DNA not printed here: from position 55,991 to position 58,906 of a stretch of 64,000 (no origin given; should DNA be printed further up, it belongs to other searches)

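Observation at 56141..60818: virB8-virB9-virB10 operon ends in a terminator with no virB11/virD4, and is uncoupled from the VirB6 array 40 kb away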

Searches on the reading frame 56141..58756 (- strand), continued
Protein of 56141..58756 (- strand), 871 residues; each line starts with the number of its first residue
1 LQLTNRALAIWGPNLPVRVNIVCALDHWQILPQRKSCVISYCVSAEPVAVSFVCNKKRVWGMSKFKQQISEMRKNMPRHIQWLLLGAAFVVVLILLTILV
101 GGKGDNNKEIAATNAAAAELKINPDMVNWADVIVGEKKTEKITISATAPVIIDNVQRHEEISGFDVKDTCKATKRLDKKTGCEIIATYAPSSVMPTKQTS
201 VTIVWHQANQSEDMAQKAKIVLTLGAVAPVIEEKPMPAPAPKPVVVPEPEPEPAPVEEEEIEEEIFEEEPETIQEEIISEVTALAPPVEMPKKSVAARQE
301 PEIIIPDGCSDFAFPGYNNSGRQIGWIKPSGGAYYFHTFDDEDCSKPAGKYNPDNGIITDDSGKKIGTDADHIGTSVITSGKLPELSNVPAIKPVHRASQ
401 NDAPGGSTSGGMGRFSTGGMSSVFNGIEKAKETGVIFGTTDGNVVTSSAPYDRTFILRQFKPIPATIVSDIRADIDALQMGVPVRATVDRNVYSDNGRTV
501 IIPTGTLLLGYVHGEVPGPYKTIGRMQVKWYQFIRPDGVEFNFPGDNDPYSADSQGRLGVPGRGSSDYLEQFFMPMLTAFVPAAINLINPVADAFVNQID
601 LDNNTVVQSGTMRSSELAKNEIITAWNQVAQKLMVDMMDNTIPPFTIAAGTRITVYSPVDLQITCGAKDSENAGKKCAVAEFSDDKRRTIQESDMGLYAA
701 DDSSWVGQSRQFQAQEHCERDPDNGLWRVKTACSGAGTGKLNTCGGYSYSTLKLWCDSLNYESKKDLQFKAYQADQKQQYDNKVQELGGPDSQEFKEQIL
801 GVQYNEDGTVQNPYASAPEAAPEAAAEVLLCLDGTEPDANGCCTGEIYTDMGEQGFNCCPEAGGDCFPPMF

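Call 65: find_encoding_contigs(protein=P0174, flank=10000, max_places=2)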
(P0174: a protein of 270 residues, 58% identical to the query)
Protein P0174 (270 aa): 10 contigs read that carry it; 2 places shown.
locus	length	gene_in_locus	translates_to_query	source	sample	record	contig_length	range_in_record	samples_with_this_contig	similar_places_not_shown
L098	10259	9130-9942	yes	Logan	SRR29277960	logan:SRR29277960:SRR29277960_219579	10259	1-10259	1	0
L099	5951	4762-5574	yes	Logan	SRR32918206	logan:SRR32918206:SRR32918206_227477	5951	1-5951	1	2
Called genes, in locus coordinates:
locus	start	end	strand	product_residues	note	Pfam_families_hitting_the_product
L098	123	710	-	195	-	-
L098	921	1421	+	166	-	PF09411:PagL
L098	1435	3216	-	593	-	PF11104:PilM_2 (weak), PF14450:FtsA, PF00834:Ribul_P_3_epim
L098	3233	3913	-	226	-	PF03799:FtsQ_DivIB_C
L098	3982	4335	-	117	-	-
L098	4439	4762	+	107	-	-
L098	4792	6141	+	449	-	-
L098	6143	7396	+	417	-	PF12704:MacB_PCD, PF02687:FtsX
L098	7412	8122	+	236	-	PF00005:ABC_tran, PF13304:AAA_21 (faint)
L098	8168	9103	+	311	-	-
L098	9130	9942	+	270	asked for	-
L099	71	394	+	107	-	-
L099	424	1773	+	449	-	-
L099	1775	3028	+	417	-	PF12704:MacB_PCD, PF02687:FtsX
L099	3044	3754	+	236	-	PF00005:ABC_tran, PF13304:AAA_21 (faint)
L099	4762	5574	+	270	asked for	-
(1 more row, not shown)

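Call 70: search_dna_similar(query=L095:16871-17878:+, collection=plasmids, mode=protein, rows=spread, max_rows=14, max_evalue=1e-10)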
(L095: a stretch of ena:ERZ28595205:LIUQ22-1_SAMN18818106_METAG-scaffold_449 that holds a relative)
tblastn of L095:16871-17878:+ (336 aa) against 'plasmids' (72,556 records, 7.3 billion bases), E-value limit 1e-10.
Records with a match: 3642; places in all: 3918; records where one place covers at least 80% of the query: 3291.
Best place of each record, by identity: <60% 3642.
By first word of the organism name: Escherichia 997; Rhizobium 330; Salmonella 302; Agrobacterium 208; Ralstonia 151; Sinorhizobium 127; Xanthomonas 101; Klebsiella 99; Vibrio 90; Pseudosulfitobacter 82; and 182 more.
By predicted mobility (MOB-suite, as given by PLSDB): conjugative 2516; non-mobilizable 733; mobilizable 393.
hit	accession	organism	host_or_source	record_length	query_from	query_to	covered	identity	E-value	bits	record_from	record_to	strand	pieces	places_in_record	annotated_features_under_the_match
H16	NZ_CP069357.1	Microvirga sp. VF16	Vachellia farnesiana,Cell culture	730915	4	335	99%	40.7%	3e-77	264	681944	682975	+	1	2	ATPase, T2SS/T4P/T4SS family | TrbI/VirB10 family protein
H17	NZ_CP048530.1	Agrobacterium tumefaciens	walnut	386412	17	330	93%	27.1%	6e-17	89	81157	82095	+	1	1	virB11: P-type DNA transfer ATPase VirB11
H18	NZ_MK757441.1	Alcaligenes faecalis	feces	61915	4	284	84%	28.8%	5e-18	92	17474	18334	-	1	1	virB11: P-type DNA transfer ATPase VirB11 | virB10: type IV secretion system protein VirB10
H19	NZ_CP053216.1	Acinetobacter baumannii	Homo sapiens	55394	8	326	95%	24.6%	8e-13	77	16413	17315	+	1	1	virB11: P-type DNA transfer ATPase VirB11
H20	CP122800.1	Escherichia coli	Sus scrofa,feces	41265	8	303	88%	26.2%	9e-17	89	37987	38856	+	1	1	virB11: P-type DNA transfer ATPase VirB11 | virB10: VirB10/TraB/TrbI family type IV secretion system protein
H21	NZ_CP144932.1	Escherichia coli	Homo sapiens,Cell culture,feces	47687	8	303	88%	25.9%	7e-16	86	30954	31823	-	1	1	virB11: P-type DNA transfer ATPase VirB11 | virB10: VirB10/TraB/TrbI family type IV secretion system protein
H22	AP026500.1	Escherichia coli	whole organism,animal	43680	31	321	87%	25.6%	2e-15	84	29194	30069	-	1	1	P-type DNA transfer ATPase VirB11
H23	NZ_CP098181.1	Escherichia coli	Canis lupus familiaris,Rectal swab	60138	32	321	86%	25.2%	5e-14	81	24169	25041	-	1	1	virB11: P-type DNA transfer ATPase VirB11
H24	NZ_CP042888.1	Escherichia coli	surface water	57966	32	321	86%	25.2%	1e-13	79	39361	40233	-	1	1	virB11: P-type DNA transfer ATPase VirB11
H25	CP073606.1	Escherichia coli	Homo sapiens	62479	32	321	86%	24.9%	3e-13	78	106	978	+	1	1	virB11: P-type DNA transfer ATPase VirB11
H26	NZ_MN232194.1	Escherichia coli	-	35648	32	335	90%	23.7%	2e-13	79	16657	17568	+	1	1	virB11: P-type DNA transfer ATPase VirB11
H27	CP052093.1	Ralstonia solanacearum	tomato,cell culture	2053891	24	292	80%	26.0%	5e-13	77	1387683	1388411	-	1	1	none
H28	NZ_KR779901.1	Escherichia coli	-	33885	22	295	82%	23.9%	4e-11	72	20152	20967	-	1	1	virB11: P-type DNA transfer ATPase VirB11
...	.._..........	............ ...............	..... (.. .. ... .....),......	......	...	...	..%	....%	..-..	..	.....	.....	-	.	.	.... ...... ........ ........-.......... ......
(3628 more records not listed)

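Call 71: get_annotated_region(hit=H16, flank=20000)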
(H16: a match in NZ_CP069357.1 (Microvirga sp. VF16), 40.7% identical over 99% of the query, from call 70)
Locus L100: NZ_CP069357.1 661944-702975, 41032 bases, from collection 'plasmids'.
description: Microvirga sp. VF16 plasmid pMVF16-3, complete sequence
organism: Microvirga sp. VF16 (NCBI taxid 2807101)
taxonomy: Bacteria; Pseudomonadota; Alphaproteobacteria; Hyphomicrobiales; Methylobacteriaceae; Microvirga; Microvirga sp. VF16
host: -; source: Vachellia farnesiana,Cell culture; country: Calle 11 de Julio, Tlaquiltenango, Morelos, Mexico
typing (MOB-suite, as given by PLSDB): non-mobilizable
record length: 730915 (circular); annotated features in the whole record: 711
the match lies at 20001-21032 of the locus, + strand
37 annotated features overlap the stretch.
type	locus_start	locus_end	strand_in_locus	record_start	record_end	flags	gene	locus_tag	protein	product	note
CDS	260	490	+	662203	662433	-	-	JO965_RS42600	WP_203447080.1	hypothetical protein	-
CDS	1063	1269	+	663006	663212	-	-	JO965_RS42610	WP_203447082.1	hypothetical protein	-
CDS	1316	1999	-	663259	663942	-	-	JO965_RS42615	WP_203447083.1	GntR family transcriptional regulator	-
CDS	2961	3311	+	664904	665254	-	-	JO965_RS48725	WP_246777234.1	cell wall hydrolase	-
CDS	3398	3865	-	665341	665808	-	-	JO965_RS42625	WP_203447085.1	hypothetical protein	-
CDS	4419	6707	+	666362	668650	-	-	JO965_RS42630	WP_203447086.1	MobA/MobL family protein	-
CDS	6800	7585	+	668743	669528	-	-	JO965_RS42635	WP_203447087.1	hypothetical protein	-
CDS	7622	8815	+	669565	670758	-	-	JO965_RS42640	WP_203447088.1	DnaB-like helicase C-terminal domain-containing protein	GO:0006260 - DNA replication [Evidence IEA]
CDS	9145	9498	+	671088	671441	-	-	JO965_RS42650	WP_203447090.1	TrbC/VirB2 family protein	-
CDS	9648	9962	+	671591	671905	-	-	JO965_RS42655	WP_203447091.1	VirB3 family type IV secretion system protein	-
CDS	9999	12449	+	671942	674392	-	-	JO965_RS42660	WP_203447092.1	hypothetical protein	-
CDS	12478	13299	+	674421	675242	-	-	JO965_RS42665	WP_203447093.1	hypothetical protein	-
CDS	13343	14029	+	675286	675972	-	-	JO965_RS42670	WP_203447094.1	hypothetical protein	-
CDS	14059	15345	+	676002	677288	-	-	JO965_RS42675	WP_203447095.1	hypothetical protein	-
CDS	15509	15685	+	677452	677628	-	-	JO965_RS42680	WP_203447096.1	hypothetical protein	-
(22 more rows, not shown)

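Call 73: search_protein_families(library=pfam, proteins=[L100:9999-12449:+, L100:12478-13299:+, L100:13343-14029:+, L100:14059-15345:+, L100:21052-21357:+, L100:21362-21877:+, L100:16568-18220:+, L095:2021-3253:+, L095:4849-6501:+, L095:1362-2024:+], max_evalue=0.1)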
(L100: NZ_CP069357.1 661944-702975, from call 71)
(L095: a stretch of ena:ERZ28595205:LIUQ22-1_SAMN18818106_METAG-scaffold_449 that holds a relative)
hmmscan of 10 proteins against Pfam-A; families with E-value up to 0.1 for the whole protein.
L100:9999-12449:+ (816 aa): 8 families
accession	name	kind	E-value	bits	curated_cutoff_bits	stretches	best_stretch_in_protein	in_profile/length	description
PF03135.19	CagE_TrbE_VirB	-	8.5e-11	42.6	21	1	229-391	39-195/204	CagE, TrbE, VirB family, component of type IV transporter system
PF25199.1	nSTAND_NTPase5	-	0.0068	16.7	34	1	436-492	23-78/145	Novel STAND NTPase 5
PF00004.35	AAA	-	0.0087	16.9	21.2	0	461-479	4-22/131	ATPase family associated with various cellular activities (AAA)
PF13401.12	AAA_22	-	0.019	15.7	27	0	459-495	9-33/130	AAA domain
PF01935.23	DUF87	-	0.04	14.4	23.2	1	457-492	25-60/220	Helicase HerA, central domain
PF02562.22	PhoH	-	0.048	13.6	27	0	458-481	22-45/205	PhoH-like protein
PF13521.12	AAA_28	-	0.06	14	27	0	459-478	3-22/164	AAA domain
PF13191.12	AAA_16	-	0.064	14.2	32.6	0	448-482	18-51/167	AAA ATPase domain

L100:12478-13299:+ (273 aa): 3 families
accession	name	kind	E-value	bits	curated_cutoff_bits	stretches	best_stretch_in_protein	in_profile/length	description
PF11114.13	Minor_capsid_2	-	0.042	14.4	27.7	1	206-261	2-57/113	Minor capsid protein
PF12977.12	DUF3861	-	0.046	14.4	27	0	206-249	28-71/90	Domain of Unknown Function with PDB structure (DUF3861)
PF20070.4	DUF6466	-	0.05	14.5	25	0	203-269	14-80/146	Family of unknown function (DUF6466)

L100:13343-14029:+ (228 aa): 1 family
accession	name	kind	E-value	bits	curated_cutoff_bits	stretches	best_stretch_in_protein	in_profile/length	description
PF15125.11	TMEM238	-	0.077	13.6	27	1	9-61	10-59/64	TMEM238 protein family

L100:14059-15345:+ (428 aa): 1 family
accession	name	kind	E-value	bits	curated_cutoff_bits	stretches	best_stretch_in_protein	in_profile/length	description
PF10157.14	BORCS6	-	0.036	14.7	35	0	65-110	55-100/101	BLOC-1-related complex sub-unit 6 C-terminal helix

L100:21052-21357:+ (101 aa): 2 families
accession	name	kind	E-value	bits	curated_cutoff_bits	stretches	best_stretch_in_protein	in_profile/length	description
PF06686.16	SpoIIIAC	-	0.012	16.1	24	1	3-44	5-46/56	Stage III sporulation protein AC/AD protein family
PF04114.19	Gaa1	-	0.02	14.4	28.6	1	3-60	398-458/497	Gaa1-like, GPI transamidase component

L100:21362-21877:+ (171 aa): 0 families

L100:16568-18220:+ (550 aa): 1 family
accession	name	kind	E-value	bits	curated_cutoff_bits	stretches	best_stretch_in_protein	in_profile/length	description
PF03524.21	CagX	-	2.2e-19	70.5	34.2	1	110-352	4-195/198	Conjugal transfer protein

L095:2021-3253:+ (410 aa): 0 families

L095:4849-6501:+ (550 aa): 0 families

L095:1362-2024:+ (220 aa): 1 family
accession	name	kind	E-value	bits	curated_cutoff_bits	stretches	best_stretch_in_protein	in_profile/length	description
PF20255.3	DUF6606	-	0.079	12.7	27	0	17-61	157-201/267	Family of unknown function (DUF6606)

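Call 82: find_related_loci(query=A6, collection=metagenome_contigs, flank=10000)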
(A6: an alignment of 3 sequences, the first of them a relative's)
Query A6 (336 aa) in metagenome_contigs; peptide patterns used: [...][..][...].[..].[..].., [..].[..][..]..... (x = any residue, [..] = any of these).
600 stretches matched a pattern (row limit reached: there are more); 535 encode a relative of the query (tblastn E <= 1e-3); the best 80 are kept; 80 distinct loci.
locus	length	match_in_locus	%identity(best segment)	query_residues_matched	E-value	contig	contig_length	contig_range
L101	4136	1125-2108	75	7-336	4e-178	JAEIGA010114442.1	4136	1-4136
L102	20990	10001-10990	66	5-336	4e-155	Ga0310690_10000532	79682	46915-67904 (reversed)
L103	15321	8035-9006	67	11-336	1e-152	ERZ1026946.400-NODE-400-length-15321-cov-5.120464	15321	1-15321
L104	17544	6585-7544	68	15-336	2e-152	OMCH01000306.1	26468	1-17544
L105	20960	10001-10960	67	15-336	9e-152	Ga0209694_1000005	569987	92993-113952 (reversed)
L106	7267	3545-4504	66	15-336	2e-150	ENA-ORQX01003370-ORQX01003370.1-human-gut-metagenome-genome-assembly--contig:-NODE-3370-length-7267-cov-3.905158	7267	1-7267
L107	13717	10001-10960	66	15-336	3e-150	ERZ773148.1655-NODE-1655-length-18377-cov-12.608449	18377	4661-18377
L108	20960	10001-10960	66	15-336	5e-149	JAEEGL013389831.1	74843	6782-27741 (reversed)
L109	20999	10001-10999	64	2-336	3e-146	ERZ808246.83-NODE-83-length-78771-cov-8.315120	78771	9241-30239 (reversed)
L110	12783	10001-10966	66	13-336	3e-146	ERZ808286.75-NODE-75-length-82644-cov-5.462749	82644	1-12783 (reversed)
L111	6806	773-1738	66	13-336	5e-146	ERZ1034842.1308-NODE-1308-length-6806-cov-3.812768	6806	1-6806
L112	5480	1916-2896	62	12-336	5e-138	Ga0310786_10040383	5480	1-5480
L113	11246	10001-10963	61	15-336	9e-136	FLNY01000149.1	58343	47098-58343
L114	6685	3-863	65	48-336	3e-131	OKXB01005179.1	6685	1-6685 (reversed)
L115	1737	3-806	67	67-336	5e-131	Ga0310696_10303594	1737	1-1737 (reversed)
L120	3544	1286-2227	52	17-335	2e-100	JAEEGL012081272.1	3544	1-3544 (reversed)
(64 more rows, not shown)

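Call 86: find_homologous_proteins(query=L120:1256-2230:+, max_evalue=1e-20)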
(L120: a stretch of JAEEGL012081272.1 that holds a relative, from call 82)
Query L120:1256-2230:+ (325 aa): 1270 proteins with E <= 1e-20 among 4187 candidates; the best 120 are listed.
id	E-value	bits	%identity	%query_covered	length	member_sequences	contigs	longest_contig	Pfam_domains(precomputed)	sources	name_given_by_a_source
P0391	3.3e-209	711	97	100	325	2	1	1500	PF00437.27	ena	-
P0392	3.0e-208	708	96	100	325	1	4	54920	PF00437.27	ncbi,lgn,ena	-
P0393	1.3e-207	706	95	100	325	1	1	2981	PF00437.27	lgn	-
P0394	2.0e-207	706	96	100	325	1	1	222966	PF00437.27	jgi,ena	-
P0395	2.8e-207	705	96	100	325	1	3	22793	PF00437.27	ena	-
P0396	4.1e-207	705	96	100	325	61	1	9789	PF00437.27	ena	-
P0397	1.9e-206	702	95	100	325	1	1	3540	PF00437.27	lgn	-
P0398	3.8e-206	701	95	100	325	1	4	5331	PF00437.27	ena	-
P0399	1.0e-205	700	95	100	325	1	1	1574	PF00437.27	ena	-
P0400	1.2e-205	700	94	100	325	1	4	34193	PF00437.27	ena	-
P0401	1.3e-205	700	94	100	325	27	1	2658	PF00437.27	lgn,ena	-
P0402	1.1e-204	697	94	100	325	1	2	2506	PF00437.27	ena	-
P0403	1.5e-204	696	94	100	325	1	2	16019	PF00437.27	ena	-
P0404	2.6e-204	695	96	98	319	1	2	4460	PF00437.27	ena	-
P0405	6.6e-204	694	94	100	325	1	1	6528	PF00437.27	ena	-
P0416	2.0e-201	686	92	100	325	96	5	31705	PF00437.27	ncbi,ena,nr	ncbi:MAG: Flp pilus assembly complex ATPase component TadA [Alphaproteobacteria bacterium]|nr:Flp pi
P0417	4.5e-201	685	93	100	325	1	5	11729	PF00437.27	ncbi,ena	-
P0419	1.4e-200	683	92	100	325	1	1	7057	PF00437.27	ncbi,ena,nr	ncbi:MAG: Flp pilus assembly complex ATPase component TadA [Alphaproteobacteria bacterium]|nr:Flp pi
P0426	1.6e-197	673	92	99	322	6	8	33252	PF00437.27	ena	-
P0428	2.2e-197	673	92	98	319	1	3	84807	PF00437.27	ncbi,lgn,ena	-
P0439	2.2e-196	669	92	98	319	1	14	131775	PF00437.27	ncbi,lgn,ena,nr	ncbi:MAG: Flp pilus assembly complex ATPase component TadA [Alphaproteobacteria bacterium]|nr:Flp pi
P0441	2.4e-196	669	90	99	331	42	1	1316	PF00437.27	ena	-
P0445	3.0e-196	669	92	98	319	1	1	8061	PF00437.27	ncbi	-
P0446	3.5e-196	669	92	99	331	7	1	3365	PF00437.27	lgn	-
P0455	1.3e-195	667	90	99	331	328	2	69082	PF00437.27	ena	-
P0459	1.6e-195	666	91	98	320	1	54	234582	PF00437.27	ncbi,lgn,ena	-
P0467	2.3e-195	666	91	98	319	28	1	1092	PF00437.27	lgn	-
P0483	8.4e-195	664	89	99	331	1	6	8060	PF00437.27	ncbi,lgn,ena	-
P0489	1.1e-194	664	91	98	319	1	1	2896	PF00437.27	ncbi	-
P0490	1.2e-194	664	91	98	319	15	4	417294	PF00437.27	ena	-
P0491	1.2e-194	664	92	98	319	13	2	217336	PF00437.27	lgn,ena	-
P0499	1.8e-194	663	91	98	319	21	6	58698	PF00437.27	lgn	-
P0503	2.4e-194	663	91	98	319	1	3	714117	PF00437.27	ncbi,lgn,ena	-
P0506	2.6e-194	663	91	98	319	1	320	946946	PF00437.27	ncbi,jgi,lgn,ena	-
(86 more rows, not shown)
